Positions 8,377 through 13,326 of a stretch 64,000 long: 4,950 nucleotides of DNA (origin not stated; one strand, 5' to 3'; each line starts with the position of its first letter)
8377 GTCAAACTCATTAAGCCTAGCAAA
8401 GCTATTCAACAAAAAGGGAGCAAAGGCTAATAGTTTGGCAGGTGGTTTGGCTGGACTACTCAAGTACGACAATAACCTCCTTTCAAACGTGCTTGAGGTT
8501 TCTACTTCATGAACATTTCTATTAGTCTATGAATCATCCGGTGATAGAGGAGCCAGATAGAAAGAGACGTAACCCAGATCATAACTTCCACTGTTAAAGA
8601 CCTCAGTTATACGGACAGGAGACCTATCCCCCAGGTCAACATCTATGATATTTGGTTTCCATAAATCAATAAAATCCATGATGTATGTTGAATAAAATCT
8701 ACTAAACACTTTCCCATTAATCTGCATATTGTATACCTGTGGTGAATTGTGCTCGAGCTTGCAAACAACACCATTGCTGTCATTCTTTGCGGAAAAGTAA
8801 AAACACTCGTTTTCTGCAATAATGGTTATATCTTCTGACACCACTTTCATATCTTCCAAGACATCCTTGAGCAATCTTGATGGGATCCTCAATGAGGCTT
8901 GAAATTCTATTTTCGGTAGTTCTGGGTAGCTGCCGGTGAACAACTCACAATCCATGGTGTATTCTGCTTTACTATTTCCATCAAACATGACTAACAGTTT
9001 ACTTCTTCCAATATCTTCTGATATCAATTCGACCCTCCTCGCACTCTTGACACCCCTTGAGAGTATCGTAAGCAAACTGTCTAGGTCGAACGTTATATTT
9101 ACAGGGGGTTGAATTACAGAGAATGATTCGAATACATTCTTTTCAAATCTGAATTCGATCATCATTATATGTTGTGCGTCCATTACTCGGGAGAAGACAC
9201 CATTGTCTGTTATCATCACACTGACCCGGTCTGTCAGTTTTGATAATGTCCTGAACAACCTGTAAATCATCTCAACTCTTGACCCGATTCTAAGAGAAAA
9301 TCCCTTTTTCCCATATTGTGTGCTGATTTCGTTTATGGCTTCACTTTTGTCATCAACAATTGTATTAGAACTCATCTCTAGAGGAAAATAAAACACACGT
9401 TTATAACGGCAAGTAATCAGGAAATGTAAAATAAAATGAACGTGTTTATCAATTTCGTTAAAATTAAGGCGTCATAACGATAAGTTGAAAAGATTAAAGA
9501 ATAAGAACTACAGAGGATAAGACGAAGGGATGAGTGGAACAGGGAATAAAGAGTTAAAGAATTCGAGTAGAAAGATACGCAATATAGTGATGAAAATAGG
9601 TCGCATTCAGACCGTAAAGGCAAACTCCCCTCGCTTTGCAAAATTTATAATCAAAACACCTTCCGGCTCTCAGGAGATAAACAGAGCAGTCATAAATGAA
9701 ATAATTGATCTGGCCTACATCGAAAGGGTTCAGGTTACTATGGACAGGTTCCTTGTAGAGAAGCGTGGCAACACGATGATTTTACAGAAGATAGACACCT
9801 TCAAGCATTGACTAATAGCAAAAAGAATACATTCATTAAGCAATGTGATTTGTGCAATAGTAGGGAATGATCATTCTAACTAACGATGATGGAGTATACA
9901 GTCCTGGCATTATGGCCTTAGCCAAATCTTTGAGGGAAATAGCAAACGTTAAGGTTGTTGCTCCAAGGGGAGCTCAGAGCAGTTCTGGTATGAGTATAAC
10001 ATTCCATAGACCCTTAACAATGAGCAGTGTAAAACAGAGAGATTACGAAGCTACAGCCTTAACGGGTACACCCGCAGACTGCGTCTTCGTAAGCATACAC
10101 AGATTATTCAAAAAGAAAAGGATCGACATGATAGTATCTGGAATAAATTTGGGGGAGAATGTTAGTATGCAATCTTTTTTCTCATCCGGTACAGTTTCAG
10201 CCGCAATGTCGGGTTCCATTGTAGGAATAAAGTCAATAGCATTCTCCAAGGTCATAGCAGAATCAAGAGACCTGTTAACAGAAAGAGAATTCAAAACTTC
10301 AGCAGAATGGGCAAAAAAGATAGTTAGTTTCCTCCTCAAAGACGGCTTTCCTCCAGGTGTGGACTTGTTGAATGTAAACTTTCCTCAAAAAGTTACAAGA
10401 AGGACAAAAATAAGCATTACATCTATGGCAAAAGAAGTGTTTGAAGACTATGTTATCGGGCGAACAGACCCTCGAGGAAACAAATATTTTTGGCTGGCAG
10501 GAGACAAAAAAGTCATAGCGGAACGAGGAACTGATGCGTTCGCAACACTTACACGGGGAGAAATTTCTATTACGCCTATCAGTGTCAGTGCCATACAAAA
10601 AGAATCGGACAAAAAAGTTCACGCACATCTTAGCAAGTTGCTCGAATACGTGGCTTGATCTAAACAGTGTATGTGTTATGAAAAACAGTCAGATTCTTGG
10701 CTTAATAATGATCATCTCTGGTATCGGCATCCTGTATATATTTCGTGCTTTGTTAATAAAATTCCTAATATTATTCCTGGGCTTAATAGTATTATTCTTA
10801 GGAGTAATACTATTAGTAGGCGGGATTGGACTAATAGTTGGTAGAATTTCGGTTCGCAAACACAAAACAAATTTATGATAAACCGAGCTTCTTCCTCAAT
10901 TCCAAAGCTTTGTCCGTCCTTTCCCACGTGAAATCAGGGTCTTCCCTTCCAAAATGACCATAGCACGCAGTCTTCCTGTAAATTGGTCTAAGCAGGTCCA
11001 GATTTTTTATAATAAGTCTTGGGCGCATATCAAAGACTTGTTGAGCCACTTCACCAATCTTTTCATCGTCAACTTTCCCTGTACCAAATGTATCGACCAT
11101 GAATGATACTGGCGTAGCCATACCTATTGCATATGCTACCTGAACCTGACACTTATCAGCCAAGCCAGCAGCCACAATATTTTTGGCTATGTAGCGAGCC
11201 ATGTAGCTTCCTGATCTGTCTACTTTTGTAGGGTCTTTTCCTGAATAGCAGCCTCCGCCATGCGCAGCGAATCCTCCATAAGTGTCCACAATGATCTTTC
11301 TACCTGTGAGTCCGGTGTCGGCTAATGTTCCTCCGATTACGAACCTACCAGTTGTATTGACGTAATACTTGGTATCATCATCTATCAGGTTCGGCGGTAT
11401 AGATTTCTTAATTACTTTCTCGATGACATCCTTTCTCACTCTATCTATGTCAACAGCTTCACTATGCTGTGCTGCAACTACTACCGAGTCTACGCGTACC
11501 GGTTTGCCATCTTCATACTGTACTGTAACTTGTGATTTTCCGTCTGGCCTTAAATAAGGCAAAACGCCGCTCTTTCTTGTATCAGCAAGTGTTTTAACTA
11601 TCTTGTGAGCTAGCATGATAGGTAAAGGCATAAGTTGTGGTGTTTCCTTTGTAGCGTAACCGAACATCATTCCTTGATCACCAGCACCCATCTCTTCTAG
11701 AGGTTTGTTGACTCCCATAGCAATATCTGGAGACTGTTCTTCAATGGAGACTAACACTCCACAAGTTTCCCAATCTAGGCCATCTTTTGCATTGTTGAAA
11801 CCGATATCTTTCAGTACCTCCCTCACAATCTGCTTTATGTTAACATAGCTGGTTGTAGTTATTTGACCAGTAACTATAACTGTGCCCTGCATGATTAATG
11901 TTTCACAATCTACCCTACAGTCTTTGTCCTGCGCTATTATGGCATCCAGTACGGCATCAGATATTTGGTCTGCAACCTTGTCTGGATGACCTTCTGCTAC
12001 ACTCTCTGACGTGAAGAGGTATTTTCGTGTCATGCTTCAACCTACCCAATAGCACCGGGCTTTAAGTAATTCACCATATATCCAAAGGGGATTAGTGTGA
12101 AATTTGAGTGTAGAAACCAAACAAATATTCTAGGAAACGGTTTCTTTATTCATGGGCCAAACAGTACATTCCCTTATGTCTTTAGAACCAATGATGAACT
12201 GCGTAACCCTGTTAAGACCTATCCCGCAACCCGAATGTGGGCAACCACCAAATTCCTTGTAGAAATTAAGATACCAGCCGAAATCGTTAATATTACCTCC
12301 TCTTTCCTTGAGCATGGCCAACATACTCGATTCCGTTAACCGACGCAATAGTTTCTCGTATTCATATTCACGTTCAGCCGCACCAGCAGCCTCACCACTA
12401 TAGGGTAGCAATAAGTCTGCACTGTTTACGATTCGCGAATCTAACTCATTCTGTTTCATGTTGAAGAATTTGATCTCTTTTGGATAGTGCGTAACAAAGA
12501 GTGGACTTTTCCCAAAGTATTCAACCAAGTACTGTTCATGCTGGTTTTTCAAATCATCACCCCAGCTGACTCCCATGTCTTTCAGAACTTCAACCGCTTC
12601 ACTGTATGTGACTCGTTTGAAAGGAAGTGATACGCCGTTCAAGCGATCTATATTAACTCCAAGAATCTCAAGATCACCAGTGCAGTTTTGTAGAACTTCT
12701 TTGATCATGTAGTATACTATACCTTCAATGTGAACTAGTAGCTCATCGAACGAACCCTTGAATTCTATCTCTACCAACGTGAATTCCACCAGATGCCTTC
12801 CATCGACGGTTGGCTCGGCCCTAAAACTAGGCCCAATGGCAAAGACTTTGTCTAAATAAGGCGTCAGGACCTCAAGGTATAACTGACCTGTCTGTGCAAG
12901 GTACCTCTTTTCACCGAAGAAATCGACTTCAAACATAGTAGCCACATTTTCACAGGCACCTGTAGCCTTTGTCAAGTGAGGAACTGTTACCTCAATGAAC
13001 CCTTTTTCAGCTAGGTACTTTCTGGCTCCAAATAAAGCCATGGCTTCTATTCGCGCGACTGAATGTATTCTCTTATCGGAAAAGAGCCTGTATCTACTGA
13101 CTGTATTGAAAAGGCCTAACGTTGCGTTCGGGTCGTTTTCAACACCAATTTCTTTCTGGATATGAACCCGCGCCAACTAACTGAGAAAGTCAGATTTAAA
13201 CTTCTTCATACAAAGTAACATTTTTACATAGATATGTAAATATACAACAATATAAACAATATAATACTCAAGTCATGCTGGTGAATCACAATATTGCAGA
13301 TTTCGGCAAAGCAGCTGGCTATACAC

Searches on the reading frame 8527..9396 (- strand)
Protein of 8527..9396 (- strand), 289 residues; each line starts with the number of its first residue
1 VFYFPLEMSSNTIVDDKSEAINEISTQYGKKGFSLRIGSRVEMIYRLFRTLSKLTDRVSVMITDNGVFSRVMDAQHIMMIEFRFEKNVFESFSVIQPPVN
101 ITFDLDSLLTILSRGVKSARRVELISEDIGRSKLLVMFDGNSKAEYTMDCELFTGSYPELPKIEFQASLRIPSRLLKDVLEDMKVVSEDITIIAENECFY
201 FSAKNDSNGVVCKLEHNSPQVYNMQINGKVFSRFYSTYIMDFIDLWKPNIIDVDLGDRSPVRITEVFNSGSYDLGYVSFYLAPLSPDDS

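Call 45: search_protein_families(library=pfam, proteins=[window:8527-9396:-], max_evalue=0.00001)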
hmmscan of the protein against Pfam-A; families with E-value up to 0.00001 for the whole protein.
window:8527-9396:- (289 aa): 3 families
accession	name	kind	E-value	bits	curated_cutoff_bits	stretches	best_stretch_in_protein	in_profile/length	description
PF02747.20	PCNA_C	-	1.2e-07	32.4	23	0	160-244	2-91/128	Proliferating cell nuclear antigen, C-terminal domain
PF00705.23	PCNA_N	-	9.7e-07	29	20.3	1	43-152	11-118/127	Proliferating cell nuclear antigen, N-terminal domain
PF04139.18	Rad9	-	9.1e-06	25.8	25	0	46-208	3-173/253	Rad9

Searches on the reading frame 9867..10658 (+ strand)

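Call 45: search_protein_families(library=pfam, proteins=[window:9867-10658:+], max_evalue=0.00001)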
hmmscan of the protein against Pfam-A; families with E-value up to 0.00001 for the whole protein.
window:9867-10658:+ (263 aa): 1 family
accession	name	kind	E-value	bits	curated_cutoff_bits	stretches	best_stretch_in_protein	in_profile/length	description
PF01975.23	SurE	-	3e-53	180.9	22.1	1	2-192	1-187/189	Survival protein SurE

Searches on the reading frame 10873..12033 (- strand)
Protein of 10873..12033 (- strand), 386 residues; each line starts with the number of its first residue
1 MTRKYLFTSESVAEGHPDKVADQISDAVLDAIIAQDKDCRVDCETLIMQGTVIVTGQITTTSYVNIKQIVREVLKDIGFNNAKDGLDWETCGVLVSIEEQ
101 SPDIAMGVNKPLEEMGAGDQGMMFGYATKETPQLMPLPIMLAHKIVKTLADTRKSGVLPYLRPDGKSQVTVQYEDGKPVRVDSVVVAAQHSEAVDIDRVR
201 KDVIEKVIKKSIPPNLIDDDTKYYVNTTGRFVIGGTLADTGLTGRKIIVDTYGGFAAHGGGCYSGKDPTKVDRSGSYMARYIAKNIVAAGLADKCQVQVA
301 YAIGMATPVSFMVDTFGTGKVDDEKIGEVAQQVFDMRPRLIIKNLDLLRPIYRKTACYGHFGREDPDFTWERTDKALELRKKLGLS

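Call 45: search_protein_families(library=pfam, proteins=[window:10873-12033:-], max_evalue=0.00001)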
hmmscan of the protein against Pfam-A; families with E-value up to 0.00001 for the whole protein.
window:10873-12033:- (386 aa): 3 families
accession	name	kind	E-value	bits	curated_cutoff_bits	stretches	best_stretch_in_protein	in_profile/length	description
PF02773.21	S-AdoMet_synt_C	-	2.1e-67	225.7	25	1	233-372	1-138/138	S-adenosylmethionine synthetase, C-terminal domain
PF02772.21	S-AdoMet_synt_M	-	2.4e-49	166.9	29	1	114-231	1-120/120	S-adenosylmethionine synthetase, central domain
PF00438.25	S-AdoMet_synt_N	-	8.8e-41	138.9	33.1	1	4-102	1-99/99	S-adenosylmethionine synthetase, N-terminal domain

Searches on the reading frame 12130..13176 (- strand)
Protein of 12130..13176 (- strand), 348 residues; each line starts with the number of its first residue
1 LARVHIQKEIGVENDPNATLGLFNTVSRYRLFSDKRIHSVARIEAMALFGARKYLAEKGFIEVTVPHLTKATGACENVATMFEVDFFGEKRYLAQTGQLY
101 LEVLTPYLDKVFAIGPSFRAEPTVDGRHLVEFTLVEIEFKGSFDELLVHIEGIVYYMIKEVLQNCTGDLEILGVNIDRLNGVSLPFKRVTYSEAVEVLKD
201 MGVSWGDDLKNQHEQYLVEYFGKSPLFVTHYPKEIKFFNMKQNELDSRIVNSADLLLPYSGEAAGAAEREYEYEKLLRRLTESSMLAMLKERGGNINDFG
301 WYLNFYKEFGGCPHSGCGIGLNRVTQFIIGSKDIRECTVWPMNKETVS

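Call 45: search_protein_families(library=pfam, proteins=[window:12130-13176:-], max_evalue=0.00001)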
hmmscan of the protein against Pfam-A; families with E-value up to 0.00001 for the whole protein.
window:12130-13176:- (348 aa): 1 family
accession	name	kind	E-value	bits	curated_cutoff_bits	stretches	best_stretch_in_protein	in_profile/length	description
PF00152.25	tRNA-synt_2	-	3.4e-54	184.4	25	1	27-344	8-308/308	tRNA synthetases class II (D, K and N)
